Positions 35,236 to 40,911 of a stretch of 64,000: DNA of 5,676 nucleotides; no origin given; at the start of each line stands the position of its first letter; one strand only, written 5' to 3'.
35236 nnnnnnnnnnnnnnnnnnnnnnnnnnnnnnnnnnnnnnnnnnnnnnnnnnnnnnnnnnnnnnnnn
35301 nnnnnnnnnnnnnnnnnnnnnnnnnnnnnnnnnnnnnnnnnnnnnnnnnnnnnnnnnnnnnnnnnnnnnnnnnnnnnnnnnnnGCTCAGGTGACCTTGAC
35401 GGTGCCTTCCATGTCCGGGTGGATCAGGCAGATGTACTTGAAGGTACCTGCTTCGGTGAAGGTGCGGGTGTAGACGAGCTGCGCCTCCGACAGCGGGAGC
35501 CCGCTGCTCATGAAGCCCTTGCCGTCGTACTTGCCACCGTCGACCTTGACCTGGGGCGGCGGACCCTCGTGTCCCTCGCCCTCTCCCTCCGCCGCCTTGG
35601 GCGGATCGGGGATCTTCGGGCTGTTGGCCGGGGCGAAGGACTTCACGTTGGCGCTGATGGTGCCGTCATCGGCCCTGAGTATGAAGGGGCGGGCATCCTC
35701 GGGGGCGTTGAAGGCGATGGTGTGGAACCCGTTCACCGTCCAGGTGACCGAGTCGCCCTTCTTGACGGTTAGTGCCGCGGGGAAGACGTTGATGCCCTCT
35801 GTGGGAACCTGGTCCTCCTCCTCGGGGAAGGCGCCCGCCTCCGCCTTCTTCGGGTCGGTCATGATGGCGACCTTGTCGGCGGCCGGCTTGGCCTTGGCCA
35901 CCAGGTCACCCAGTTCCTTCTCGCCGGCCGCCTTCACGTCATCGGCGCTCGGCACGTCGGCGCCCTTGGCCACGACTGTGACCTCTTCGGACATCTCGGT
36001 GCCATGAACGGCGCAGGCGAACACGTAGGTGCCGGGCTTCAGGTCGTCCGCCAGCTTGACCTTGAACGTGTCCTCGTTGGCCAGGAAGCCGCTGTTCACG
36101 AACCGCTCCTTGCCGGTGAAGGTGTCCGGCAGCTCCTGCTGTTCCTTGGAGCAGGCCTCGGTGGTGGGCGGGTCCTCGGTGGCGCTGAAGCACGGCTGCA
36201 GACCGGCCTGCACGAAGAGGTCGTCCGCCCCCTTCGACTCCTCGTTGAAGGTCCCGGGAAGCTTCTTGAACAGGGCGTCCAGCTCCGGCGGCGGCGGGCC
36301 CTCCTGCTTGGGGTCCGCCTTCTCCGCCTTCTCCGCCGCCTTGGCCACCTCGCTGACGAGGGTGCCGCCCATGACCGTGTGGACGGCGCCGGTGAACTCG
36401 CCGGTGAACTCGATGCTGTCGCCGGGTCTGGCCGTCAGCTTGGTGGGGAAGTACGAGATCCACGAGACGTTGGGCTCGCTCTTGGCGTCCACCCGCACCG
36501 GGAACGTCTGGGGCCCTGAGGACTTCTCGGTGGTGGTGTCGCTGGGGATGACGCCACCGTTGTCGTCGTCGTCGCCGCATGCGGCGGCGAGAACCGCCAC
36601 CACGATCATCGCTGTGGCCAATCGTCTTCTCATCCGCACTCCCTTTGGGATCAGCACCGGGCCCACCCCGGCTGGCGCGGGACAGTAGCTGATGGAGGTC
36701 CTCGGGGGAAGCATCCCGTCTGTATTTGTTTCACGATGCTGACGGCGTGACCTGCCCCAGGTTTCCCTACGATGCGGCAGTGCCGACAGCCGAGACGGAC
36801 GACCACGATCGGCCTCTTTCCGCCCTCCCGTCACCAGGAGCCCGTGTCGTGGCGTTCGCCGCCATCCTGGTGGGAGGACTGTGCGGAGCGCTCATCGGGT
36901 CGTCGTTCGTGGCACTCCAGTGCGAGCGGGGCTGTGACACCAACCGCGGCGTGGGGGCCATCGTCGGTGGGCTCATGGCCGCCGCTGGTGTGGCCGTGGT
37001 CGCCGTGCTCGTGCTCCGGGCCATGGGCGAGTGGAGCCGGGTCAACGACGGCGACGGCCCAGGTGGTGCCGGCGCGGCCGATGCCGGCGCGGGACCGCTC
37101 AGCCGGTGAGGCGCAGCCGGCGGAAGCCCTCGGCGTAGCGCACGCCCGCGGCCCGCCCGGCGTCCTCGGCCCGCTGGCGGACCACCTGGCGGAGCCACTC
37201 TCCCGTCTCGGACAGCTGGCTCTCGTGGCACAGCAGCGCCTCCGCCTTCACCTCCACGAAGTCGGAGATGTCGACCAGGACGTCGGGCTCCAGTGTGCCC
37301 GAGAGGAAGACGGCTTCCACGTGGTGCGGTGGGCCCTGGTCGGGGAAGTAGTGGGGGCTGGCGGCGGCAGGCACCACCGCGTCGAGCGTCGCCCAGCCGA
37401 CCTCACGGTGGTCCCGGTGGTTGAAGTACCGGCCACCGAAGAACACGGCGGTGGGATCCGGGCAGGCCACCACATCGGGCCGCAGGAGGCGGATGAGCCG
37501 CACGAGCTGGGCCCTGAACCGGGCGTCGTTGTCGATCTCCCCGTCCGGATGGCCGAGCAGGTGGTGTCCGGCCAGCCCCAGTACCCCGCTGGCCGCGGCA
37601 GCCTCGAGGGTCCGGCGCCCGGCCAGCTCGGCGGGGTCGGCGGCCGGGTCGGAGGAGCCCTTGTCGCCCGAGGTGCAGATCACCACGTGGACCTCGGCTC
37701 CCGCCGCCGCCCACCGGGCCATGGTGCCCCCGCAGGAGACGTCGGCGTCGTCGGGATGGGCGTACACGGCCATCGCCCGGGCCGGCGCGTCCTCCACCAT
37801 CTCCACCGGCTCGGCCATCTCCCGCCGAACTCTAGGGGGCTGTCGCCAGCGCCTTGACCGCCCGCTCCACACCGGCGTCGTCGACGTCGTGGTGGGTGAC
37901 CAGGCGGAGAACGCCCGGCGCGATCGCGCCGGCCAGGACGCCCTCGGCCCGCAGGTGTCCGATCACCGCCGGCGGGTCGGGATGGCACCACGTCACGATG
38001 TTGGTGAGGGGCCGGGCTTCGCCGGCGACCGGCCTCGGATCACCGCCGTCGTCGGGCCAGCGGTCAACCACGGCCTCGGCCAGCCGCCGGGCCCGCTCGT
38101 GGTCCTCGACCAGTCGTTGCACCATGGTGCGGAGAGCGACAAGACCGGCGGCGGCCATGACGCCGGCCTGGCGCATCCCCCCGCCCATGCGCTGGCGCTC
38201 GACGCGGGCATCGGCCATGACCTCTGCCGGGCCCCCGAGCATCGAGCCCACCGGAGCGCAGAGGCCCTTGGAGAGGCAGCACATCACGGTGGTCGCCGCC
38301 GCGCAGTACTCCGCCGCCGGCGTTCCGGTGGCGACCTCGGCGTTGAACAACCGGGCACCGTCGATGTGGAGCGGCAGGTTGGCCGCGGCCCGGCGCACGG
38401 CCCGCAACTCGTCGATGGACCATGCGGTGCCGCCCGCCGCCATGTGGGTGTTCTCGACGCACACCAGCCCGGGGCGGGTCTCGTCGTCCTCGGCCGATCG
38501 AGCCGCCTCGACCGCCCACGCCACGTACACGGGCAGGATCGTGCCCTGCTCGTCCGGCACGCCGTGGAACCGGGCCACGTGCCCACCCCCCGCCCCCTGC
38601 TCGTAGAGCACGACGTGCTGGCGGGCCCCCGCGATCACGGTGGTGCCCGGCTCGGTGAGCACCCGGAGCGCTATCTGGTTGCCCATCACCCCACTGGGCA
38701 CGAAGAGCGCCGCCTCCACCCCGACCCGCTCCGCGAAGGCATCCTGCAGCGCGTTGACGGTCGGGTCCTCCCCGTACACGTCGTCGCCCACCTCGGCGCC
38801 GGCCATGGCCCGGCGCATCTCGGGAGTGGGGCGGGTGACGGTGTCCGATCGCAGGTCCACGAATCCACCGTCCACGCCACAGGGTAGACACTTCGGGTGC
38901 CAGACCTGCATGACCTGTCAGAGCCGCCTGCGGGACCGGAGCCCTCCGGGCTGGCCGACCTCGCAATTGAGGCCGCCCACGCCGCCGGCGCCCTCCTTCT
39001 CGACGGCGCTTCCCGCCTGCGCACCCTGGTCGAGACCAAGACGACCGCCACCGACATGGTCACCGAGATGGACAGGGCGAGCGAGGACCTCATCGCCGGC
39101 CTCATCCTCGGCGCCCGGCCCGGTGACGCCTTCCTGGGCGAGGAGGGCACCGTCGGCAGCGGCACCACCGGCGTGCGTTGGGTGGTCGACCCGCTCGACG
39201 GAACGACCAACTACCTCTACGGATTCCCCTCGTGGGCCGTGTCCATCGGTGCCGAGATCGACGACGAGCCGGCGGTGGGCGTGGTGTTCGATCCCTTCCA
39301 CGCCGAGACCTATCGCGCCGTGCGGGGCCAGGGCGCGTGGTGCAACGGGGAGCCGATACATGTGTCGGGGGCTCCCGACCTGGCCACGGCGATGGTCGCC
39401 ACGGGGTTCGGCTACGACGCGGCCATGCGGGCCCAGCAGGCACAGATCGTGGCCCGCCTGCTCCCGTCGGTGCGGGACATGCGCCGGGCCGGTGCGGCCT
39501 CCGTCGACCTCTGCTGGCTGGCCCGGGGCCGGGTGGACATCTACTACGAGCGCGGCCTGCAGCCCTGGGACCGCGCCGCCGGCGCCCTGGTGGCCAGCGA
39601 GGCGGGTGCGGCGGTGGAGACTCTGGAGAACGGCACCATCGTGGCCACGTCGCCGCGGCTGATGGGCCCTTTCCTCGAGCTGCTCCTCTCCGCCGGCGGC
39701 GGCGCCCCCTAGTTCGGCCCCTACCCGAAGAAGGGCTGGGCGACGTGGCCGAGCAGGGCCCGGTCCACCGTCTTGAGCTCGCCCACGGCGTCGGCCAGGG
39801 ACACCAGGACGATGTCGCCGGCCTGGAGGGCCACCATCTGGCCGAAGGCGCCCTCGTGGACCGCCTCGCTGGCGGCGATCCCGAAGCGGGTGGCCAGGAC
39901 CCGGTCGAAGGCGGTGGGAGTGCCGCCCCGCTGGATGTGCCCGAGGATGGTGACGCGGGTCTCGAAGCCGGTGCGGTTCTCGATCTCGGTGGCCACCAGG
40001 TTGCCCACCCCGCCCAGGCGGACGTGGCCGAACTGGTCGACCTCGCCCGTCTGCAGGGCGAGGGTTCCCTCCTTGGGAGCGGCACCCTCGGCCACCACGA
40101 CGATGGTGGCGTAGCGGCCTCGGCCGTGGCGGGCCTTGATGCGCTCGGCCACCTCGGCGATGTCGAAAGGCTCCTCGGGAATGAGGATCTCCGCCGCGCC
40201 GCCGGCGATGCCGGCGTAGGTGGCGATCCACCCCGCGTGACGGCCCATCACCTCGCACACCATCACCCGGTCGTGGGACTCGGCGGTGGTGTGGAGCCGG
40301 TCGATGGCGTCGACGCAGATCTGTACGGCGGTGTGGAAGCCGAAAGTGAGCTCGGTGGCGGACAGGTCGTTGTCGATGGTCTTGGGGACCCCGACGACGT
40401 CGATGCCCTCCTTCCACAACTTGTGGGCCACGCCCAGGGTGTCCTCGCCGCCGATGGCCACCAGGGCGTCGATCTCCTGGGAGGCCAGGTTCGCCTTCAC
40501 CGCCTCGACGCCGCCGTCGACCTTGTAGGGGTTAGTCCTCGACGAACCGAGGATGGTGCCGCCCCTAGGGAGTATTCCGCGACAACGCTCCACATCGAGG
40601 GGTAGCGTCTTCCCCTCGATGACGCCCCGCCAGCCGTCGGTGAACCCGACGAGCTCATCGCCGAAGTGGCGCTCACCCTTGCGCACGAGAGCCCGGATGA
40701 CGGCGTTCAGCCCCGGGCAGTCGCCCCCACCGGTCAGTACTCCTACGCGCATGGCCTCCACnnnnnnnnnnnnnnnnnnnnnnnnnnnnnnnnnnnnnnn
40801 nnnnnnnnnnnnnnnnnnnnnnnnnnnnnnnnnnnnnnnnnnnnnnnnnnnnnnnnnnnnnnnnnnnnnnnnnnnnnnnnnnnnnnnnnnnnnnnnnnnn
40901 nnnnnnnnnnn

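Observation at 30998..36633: Two-gene extracytoplasmic copper redox module: tandem-cupredoxin lipoprotein followed by a 1461-aa three-module multicopper oxidase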

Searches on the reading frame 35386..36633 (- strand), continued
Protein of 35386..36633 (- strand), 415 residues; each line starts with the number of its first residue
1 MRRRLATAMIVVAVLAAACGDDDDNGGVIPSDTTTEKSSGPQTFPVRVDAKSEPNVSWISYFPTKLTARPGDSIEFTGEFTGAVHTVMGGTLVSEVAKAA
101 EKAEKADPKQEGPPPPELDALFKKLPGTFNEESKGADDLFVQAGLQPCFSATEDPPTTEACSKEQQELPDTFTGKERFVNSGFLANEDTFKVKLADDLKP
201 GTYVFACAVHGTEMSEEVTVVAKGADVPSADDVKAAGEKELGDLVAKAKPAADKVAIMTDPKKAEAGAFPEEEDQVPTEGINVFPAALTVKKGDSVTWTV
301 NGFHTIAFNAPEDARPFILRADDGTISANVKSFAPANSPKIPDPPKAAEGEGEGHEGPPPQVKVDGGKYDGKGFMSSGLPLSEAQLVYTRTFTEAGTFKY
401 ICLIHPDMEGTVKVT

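Call 60: find_encoding_contigs(protein=P0230, flank=7000, max_places=1)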
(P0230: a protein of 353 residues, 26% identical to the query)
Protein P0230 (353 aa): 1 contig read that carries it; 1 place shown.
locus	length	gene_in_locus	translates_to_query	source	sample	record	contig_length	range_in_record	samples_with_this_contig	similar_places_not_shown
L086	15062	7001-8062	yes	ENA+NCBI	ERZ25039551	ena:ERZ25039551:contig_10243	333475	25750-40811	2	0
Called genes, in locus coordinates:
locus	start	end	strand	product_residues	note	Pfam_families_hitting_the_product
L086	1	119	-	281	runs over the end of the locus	PF00005:ABC_tran, PF02463:SMC_N (faint), PF13304:AAA_21 (faint)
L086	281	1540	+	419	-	PF00675:Peptidase_M16, PF05193:Peptidase_M16_C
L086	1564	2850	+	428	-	PF02113:Peptidase_S13, PF13354:Beta-lactamase2 (faint), PF02113:Peptidase_S13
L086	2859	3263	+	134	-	-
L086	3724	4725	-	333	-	PF02445:NadA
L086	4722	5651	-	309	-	PF02749:QRPTase_N, PF01729:QRPTase_C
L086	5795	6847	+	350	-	PF13473:Cupredoxin_1 (faint), PF00127:Copper-bind (faint)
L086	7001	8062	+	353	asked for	PF00127:Copper-bind (faint), PF13473:Cupredoxin_1 (faint)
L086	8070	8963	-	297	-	PF00892:EamA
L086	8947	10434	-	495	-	PF01276:OKR_DC_1, PF03711:OKR_DC_1_C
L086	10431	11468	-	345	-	PF03462:PCRF, PF00472:RF-1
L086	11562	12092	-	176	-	PF08044:DUF1707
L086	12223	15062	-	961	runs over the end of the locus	PF07517:SecA_DEAD, PF01043:SecA_PP_bind, PF21090:P-loop_SecA, PF07516:SecA_SW, PF02810:SEC-C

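Call 67: search_protein_representatives(alignment_id=A2)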
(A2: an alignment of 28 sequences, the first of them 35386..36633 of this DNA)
Query: 28 sequences, 406 profile positions. Proteins with E-value up to 0.001 (for the whole library): 13376; up to 1e-10: 1970; up to 1e-30: 363. The best 150 are listed.
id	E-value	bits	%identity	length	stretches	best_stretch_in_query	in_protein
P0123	4.4e-164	563.1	-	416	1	1-406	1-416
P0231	1.9e-154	531.3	-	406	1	2-406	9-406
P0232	1.4e-150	518.6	-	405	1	1-406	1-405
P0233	8.7e-136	469.9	-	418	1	3-406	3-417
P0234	4.5e-134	464.3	-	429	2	15-406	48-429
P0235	6.4e-131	453.9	-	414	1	2-406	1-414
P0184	2.1e-128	445.6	-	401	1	3-406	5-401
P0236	3.4e-127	441.6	-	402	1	3-406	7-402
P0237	2.1e-126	439.0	-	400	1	7-406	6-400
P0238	6.9e-125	434.0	-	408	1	1-406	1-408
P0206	1.2e-124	433.2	-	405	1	5-406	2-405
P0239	5.3e-121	421.2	-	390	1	1-406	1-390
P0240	8.2e-121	420.6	-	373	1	43-406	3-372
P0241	1.5e-120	419.7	-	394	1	3-406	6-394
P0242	3.0e-120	418.7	-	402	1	1-406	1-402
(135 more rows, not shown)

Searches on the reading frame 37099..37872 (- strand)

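Call 8: search_protein_families(library=pfam, proteins=[window:37099-37872:-], max_evalue=0.001)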
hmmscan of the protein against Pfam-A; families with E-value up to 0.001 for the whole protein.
window:37099-37872:- (257 aa): 2 families
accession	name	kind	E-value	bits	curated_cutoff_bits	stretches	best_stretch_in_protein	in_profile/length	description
PF02585.22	PIG-L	-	2e-27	96.7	28.2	1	34-165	1-128/129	GlcNAc-PI de-N-acetylase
PF13439.12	Glyco_transf_4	-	6.7e-05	23.4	28.5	1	53-152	14-93/170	Glycosyltransferase Family 4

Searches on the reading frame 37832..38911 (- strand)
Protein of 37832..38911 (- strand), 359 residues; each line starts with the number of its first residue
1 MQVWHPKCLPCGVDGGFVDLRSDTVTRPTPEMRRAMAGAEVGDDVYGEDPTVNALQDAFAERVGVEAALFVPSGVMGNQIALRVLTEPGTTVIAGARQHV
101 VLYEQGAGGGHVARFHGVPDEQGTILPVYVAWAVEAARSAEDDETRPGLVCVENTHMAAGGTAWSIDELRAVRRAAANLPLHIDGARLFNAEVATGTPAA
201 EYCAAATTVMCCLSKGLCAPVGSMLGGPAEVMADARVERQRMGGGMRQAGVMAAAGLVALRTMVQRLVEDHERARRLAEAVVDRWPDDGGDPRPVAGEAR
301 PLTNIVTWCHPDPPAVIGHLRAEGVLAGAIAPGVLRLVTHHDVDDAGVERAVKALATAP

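Call 8: search_protein_families(library=pfam, proteins=[window:37832-38911:-], max_evalue=0.001)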
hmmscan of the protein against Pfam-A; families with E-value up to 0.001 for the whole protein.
window:37832-38911:- (359 aa): 1 family
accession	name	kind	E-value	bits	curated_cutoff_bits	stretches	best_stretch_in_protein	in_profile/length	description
PF01212.27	Beta_elim_lyase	-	1.5e-79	267.8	27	1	19-281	1-265/288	Beta-eliminating lyase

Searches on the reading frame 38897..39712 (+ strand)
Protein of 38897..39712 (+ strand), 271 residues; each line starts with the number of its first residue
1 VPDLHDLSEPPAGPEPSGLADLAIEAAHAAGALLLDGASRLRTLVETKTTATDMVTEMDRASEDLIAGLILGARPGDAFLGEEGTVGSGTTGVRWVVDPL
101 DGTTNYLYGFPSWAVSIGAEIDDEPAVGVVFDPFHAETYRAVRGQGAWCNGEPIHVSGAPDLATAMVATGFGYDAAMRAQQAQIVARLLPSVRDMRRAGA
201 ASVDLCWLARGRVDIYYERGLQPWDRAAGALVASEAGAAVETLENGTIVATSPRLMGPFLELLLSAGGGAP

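Call 8: search_protein_families(library=pfam, proteins=[window:38897-39712:+], max_evalue=0.001)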
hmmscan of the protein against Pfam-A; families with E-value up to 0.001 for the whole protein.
window:38897-39712:+ (271 aa): 1 family
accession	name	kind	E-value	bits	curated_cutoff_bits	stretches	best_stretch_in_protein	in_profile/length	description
PF00459.30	Inositol_P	-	5.4e-62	210.2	27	1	19-246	5-241/271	Inositol monophosphatase family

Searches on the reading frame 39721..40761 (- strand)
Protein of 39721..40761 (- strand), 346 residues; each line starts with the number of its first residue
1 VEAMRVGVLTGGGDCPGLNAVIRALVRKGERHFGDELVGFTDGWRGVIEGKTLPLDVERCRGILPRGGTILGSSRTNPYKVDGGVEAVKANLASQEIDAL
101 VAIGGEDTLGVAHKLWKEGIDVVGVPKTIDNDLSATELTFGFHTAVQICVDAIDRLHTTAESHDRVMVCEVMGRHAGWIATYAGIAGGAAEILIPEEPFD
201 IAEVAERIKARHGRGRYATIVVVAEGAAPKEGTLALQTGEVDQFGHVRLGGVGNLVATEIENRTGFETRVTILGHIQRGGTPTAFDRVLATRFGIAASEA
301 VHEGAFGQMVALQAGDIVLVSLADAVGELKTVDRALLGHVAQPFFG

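Call 8: search_protein_families(library=pfam, proteins=[window:39721-40761:-], max_evalue=0.001)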
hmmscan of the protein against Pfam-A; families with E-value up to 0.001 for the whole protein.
window:39721-40761:- (346 aa): 1 family
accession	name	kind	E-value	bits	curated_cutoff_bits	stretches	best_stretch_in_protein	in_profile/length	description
PF00365.25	PFK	-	1.5e-105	353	30.9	1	5-300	1-276/277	Phosphofructokinase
